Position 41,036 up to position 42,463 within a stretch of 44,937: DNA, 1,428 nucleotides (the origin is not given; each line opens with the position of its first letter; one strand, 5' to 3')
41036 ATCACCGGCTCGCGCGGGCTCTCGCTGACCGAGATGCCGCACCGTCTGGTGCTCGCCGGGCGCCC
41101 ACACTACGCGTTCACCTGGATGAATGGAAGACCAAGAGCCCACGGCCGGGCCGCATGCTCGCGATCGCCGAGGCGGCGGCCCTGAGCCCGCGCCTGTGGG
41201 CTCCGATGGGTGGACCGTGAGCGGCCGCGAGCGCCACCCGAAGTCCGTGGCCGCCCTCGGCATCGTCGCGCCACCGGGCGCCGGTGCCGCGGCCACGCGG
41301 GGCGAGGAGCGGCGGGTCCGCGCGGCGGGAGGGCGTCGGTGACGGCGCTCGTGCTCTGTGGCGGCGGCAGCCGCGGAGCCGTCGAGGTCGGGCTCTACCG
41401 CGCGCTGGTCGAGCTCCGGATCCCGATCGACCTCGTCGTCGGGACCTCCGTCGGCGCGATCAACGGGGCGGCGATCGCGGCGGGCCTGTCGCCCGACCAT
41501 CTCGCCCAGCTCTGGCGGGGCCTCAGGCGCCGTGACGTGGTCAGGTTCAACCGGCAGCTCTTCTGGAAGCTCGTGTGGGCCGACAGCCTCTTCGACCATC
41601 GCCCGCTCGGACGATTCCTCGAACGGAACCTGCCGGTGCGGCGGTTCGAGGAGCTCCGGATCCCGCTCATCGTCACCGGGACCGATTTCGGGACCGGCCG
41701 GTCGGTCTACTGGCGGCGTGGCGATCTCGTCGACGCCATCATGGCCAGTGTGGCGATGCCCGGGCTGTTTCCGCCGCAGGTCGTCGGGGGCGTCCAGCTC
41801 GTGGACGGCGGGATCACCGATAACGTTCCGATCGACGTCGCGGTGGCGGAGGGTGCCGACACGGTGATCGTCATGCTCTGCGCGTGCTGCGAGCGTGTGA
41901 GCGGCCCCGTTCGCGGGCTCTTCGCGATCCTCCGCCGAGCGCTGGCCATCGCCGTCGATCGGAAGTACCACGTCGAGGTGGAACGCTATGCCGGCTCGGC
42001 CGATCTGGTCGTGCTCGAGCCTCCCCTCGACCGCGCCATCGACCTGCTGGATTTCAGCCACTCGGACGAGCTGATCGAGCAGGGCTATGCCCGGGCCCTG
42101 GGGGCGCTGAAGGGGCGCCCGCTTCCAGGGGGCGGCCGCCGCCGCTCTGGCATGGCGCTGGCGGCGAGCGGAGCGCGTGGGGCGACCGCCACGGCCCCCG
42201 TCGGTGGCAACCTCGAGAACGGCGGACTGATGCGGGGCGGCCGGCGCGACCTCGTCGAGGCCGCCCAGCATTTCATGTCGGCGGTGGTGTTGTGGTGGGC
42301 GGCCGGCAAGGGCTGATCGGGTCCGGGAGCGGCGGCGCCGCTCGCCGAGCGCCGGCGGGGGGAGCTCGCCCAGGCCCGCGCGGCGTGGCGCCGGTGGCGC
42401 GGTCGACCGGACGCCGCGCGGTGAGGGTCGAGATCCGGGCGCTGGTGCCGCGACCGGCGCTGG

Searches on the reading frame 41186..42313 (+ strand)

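Call 26: search_protein_families(library=pfam, proteins=[window:41186-42313:+], max_evalue=0.0001)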
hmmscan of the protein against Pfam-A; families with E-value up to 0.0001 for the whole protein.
window:41186-42313:+ (376 aa): 1 family
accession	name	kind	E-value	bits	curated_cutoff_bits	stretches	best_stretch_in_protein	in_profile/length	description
PF01734.28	Patatin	-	1.7e-38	133.2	27.7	1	55-219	1-190/191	Patatin-like phospholipase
